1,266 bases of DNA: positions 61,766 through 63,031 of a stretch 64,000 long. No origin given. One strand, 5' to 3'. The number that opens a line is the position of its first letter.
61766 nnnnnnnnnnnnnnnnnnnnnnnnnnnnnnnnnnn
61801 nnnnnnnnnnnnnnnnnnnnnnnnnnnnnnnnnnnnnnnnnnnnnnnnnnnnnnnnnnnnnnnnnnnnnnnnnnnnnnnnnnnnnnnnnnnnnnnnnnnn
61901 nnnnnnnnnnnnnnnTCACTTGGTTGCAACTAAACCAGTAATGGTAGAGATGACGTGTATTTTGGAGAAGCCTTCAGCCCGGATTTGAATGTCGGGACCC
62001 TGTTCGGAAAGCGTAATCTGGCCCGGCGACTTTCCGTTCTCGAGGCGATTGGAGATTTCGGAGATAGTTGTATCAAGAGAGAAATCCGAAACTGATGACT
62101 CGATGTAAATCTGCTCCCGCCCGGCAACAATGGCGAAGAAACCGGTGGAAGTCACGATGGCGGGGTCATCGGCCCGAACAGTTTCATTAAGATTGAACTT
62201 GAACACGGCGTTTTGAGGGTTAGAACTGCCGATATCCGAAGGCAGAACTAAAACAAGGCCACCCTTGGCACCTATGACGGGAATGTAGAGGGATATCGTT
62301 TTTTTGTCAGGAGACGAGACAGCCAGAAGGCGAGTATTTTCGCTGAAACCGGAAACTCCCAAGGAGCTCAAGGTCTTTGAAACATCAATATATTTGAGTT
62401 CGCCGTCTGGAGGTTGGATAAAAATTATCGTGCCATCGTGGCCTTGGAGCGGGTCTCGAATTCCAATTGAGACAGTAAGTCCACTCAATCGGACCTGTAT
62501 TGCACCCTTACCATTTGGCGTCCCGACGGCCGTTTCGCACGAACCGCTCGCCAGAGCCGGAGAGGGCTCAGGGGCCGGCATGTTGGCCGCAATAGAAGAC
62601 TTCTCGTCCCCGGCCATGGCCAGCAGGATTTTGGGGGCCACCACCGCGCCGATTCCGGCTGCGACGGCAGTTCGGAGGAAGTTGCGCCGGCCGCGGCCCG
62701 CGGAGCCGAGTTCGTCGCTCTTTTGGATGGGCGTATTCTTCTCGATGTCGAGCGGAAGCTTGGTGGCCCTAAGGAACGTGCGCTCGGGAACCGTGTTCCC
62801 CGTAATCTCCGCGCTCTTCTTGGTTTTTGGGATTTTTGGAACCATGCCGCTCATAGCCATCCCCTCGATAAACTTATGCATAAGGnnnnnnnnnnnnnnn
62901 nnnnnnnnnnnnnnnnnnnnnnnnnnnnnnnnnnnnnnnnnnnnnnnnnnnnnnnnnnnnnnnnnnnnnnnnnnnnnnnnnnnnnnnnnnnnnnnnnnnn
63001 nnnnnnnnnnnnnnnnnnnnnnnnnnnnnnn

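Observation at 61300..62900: Lower-GC islet: Tat-secreted protein and Q/N-rich protein, translationally coupled, upstream of a DExH/DUF1998 helicase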

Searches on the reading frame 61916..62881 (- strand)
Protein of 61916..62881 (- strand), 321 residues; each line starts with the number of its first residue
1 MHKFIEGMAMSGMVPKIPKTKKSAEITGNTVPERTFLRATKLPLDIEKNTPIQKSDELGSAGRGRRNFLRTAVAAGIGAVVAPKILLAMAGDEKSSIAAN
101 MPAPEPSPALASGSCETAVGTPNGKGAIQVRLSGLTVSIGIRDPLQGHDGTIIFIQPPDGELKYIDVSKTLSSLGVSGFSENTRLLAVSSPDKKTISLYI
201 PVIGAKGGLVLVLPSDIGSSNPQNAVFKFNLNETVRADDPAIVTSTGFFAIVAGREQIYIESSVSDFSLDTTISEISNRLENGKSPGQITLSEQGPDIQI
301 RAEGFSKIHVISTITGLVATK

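Call 5: search_protein_families(library=pfam, proteins=[window:61916-62881:-], max_evalue=0.1)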
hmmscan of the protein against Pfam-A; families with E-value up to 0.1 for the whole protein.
window:61916-62881:- (321 aa): 0 families

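Call 6: search_protein_families(library=ncbifam, proteins=[window:61916-62881:-], max_evalue=0.1)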
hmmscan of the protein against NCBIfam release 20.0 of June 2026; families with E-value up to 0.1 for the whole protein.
window:61916-62881:- (321 aa): 0 families

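Call 7: find_encoding_contigs(protein=window:61916-62881:-, flank=10000, max_places=6)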
Protein window:61916-62881:- (321 aa): no gene with exactly this product is on record in the collection.

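Call 9: find_homologous_proteins(query=window:61916-62881:-, max_evalue=0.01)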
Query window:61916-62881:- (321 aa): 1 proteins with E <= 0.01 among 5892 candidates.
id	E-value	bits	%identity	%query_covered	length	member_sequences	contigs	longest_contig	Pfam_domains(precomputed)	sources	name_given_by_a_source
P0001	6.1e-194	661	100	97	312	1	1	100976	-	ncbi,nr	ncbi:Uncharacterised protein [uncultured archaeon]|nr:Uncharacterised protein [uncultured archaeon]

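Call 11: find_encoding_contigs(protein=P0001, flank=10000, max_places=6)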
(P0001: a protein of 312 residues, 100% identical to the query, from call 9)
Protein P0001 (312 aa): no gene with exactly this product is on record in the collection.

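Call 12: list_cluster_members(proteins=[P0001])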
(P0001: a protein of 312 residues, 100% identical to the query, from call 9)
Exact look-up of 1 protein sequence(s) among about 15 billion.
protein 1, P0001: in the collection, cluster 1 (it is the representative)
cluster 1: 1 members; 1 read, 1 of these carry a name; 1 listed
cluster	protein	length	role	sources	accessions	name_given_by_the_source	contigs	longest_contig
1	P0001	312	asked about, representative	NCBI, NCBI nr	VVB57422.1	Uncharacterised protein [uncultured archaeon]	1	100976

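Call 24: search_protein_representatives(protein=window:61916-62854:-)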
Query: 312 residues. Proteins with E-value up to 0.001 (for the whole library): 7; up to 1e-10: 3; up to 1e-30: 2. The best 7 are listed.
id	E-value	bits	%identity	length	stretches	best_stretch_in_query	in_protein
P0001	1.6e-194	661.0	100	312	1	1-312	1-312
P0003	4.4e-31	124.7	39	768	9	36-101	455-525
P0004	3.2e-12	62.8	31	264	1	143-308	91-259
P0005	2.3e-10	56.7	30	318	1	135-275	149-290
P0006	3.1e-08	49.7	38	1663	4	36-113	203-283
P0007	1.3e-05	41.1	34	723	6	219-271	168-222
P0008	8.4e-04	35.1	30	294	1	142-308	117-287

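Call 28: find_encoding_contigs(protein=P0004, flank=8000, max_places=3)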
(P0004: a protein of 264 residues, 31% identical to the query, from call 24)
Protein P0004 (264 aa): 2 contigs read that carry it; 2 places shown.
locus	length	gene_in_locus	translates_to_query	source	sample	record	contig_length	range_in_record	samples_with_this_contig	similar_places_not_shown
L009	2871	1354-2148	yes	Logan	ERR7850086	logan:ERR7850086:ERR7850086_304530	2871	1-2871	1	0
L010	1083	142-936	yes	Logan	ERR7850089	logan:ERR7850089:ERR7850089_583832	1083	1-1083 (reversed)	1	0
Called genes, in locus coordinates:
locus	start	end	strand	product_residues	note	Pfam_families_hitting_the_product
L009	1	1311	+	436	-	?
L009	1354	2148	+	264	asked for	-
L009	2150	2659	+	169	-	-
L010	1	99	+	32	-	?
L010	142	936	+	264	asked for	-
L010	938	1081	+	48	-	?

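Call 29: find_encoding_contigs(protein=P0005, flank=8000, max_places=3)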
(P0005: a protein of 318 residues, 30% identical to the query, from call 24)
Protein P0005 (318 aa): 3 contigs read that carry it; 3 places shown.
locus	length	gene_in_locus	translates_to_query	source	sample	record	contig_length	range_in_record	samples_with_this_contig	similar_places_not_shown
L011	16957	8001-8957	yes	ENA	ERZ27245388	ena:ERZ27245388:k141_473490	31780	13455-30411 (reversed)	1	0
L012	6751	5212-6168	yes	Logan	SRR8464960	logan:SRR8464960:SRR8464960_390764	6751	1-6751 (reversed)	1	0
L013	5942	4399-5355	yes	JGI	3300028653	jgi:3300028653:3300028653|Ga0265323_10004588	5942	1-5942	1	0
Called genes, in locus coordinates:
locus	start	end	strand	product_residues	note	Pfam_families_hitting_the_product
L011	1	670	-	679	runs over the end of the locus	?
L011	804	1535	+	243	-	-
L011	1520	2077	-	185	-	PF01625:PMSR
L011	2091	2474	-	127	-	PF01641:SelR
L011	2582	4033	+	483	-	PF01841:Transglut_core (weak)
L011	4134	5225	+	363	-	PF01070:FMN_dh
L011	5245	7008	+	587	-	PF00749:tRNA-synt_1c, PF03950:tRNA-synt_1c_C, PF20974:tRNA-synt_1c_C2 (weak)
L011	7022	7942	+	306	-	-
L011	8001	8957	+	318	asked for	-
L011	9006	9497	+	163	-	-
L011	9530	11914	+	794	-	PF00270:DEAD, PF00271:Helicase_C, PF09369:MZB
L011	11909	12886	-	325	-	-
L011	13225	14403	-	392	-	-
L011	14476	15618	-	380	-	-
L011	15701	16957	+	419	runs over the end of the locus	PF00890:FAD_binding_2 (faint), PF01134:GIDA (weak), PF01266:DAO (weak), PF01494:FAD_binding_3, PF22578:GGR_cat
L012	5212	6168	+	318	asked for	-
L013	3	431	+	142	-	?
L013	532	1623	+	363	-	PF01070:FMN_dh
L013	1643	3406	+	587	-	PF00749:tRNA-synt_1c, PF03950:tRNA-synt_1c_C, PF20974:tRNA-synt_1c_C2 (weak)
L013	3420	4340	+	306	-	-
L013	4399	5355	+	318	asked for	-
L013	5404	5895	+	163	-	-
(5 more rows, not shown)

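Call 30: find_encoding_contigs(protein=P0008, flank=8000, max_places=3)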
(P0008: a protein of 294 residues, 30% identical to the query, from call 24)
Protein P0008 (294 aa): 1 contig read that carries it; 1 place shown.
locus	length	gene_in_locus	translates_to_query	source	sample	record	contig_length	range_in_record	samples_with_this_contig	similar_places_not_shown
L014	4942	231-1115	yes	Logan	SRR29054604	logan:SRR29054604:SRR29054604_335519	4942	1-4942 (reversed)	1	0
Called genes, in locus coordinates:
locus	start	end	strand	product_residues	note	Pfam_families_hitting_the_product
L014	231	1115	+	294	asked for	-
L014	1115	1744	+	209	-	-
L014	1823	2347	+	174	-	PF01909:NTP_transf_2 (weak), PF18765:Polbeta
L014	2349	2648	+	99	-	PF05168:HEPN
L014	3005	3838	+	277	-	PF13462:Thioredoxin_4, PF01323:DSBA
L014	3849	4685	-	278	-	PF13584:BatD (weak)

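Call 34: find_homologous_proteins(query=A1, max_evalue=0.01)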
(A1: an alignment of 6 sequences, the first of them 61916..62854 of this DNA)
Query A1 (6 sequences) (312 aa, profile of the alignment): 7 proteins with E <= 0.01 among 8000 candidates.
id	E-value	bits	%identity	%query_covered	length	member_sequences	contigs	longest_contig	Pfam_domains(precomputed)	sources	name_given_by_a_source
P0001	4.4e-118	412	100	100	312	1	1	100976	-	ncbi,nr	ncbi:Uncharacterised protein [uncultured archaeon]|nr:Uncharacterised protein [uncultured archaeon]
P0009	7.5e-79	283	24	14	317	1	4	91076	-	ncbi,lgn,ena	-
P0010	6.1e-31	126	25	29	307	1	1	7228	-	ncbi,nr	ncbi:MAG: hypothetical protein M1530_03115 [Candidatus Marsarchaeota archaeon]|nr:hypothetical prote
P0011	2.5e-29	121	25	76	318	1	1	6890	-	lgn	-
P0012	3.0e-14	71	25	61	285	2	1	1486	-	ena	-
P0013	1.3e-11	62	23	67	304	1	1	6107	-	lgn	-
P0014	8.5e-8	50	26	29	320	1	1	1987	-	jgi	jgi:hypothetical protein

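Call 39: search_protein_families(library=padloc, proteins=[window:61916-62854:-], max_evalue=0.01)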
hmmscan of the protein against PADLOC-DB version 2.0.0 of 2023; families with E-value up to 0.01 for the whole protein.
window:61916-62854:- (312 aa): 0 families

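Call 40: search_protein_families(library=phrogs, proteins=[window:61916-62854:-, L011:7022-7942:+], max_evalue=0.01)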
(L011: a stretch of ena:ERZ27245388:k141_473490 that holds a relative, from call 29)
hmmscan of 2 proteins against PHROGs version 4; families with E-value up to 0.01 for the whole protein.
window:61916-62854:- (312 aa): 0 families

L011:7022-7942:+ (306 aa): 0 families

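Call 43: predict_structure(alignment_id=A3)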
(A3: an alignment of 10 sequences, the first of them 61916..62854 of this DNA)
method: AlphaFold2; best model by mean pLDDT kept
length: 312 residues; sequences in the alignment: 10
mean_pLDDT: 66.2   pTM: 0.59
mean pLDDT of the five models: 66.2, 64.4, 62.1, 61.7, 51.5
residues with pLDDT >= 90: 87; 70-90: 87; 50-70: 23; < 50: 115
segments of 3 or more residues with pLDDT < 50: 1-105, 110-117
pLDDT, mean of each block of 10 residues (from residue 1): 41 35 34 33 31 28 26 29 33 37 47 45 75 59 82 86 91 85 83 94 78 78 94 90 95 83 91 90 93 94 89 85
secondary structure, 60 per line:
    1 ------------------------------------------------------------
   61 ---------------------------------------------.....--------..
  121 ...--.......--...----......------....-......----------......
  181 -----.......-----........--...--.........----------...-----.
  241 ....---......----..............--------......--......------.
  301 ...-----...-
elements in order: E106-110 E119-123 E126-132 E142-147 E154-157 H159-164 E175-180 E186-192 E198-205 H213-216 E217-221 E232-234 E240-244 E248-253 E258-263 H264-271 E280-285 E288-293 E300-303 E309-311

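Call 62: fold_search(model_id=the predicted structure, library=pdb)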
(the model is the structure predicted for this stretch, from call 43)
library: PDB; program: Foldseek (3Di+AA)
matches with E <= 10: 1269; with E <= 0.001: 26
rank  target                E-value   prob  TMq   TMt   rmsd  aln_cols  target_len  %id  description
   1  2agl_A                1.2e-04  1.00  0.25  0.22  10.5       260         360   14  Crystal structure of the phenylhydrazine adduct of aromatic amine dehydrogenase from Alcaligenes faecalis (released 2006-04-25)
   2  8ghl_A                1.2e-04  1.00  0.27  0.29  21.7       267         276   11  the Hir complex core (released 2024-07-17)
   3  3vgz_A                1.9e-04  1.00  0.29  0.28   9.5       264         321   13  Crystal structure of E. coli YncE (released 2011-11-16)
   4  2hj4_A                2.6e-04  0.99  0.24  0.22  10.9       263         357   14  Crystal structure of Alcaligenes faecalis AADH complex with p-nitrobenzylamine (released 2007-11-06)
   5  6e29_A                3.4e-04  1.00  0.30  0.29   7.1       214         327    7  Crystal structure of Myceliophteria_thermophila Cps50 (Swd1) beta-propeller domain (released 2018-07-25)
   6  3iuq                  3.8e-04  0.99  0.25  0.15  13.4       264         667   11  apPEP_D622N+PP closed state (released 2010-05-05)
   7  8ghn_A                4.0e-04  0.99  0.27  0.15  24.6       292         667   12  Composite model of the yeast Hir Complex with Asf1/H3/H4 (released 2024-07-17)
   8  3iun                  4.4e-04  0.99  0.25  0.15  14.0       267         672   11  apPEP_D622N opened state (released 2010-05-05)
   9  2h47_D                4.7e-04  0.99  0.25  0.22  10.5       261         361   14  Crystal Structure of an Electron Transfer Complex Between Aromatic Amine Dephydrogenase and Azurin from Alcaligenes Fa (released 2006-11-21)
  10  4yhc_B                5.8e-04  1.00  0.29  0.23  12.2       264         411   10  Crystal structure of the WD40 domain of SCAP from fission yeast (released 2015-04-01)
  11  5o3u_D                6.8e-04  0.91  0.22  0.13  14.6       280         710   10  Structural characterization of the fast and promiscuous macrocyclase from plant - PCY1-S562A bound to Presegetalin F1 (released 2018-02-07)
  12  8ghn_G                7.1e-04  1.00  0.35  0.19  23.2       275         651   13  Composite model of the yeast Hir Complex with Asf1/H3/H4 (released 2024-07-17)
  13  3vh0_A                7.1e-04  1.00  0.28  0.27  10.2       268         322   12  Crystal structure of E. coli YncE complexed with DNA (released 2011-11-16)
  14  5o3u_A                7.1e-04  1.00  0.29  0.16  10.9       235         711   12  Structural characterization of the fast and promiscuous macrocyclase from plant - PCY1-S562A bound to Presegetalin F1 (released 2018-02-07)
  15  6e29_C                8.0e-04  1.00  0.27  0.27  10.7       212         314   10  Crystal structure of Myceliophteria_thermophila Cps50 (Swd1) beta-propeller domain (released 2018-07-25)
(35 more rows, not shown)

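Call 65: search_solved_structures(query=A3, max_evalue=10)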
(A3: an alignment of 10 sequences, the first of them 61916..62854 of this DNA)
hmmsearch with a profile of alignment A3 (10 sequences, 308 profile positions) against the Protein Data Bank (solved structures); distinct sequences matched with E-value up to 10: 0.

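Call 67: search_protein_families(library=pfam, alignment_id=A3, max_evalue=0.05)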
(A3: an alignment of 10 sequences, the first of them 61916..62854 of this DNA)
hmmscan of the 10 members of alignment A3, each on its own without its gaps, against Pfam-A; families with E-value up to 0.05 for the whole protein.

A. member 1, window:61916-62854:- (312 aa): 0 families

B. families by the number of members that match (of 10 scanned): 0 families

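Call 69: find_related_loci(query=window:61916-62854:-, collection=metagenome_contigs, flank=8000)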
Query window:61916-62854:- (312 aa) in metagenome_contigs; peptide patterns used: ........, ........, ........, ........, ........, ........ (x = any residue, [..] = any of these).
282 stretches matched a pattern, but none encodes a relative of the query by tblastn (E <= 1e-3).

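Call 92: find_encoding_contigs(protein=P0003, flank=3000, max_places=2)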
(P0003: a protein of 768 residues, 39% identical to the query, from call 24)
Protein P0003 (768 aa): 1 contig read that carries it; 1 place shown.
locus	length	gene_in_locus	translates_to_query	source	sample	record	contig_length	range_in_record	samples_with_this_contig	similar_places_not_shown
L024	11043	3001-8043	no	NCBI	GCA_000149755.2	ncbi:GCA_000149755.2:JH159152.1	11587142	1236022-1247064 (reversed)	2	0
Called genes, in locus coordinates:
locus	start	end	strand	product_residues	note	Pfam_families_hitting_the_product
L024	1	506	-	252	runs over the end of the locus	PF05630:NPP1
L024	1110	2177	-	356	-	PF11397:GlcNAc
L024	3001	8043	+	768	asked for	PF28098:HPE1-like_N_CxxC (faint), PF10948:DUF2635 (faint)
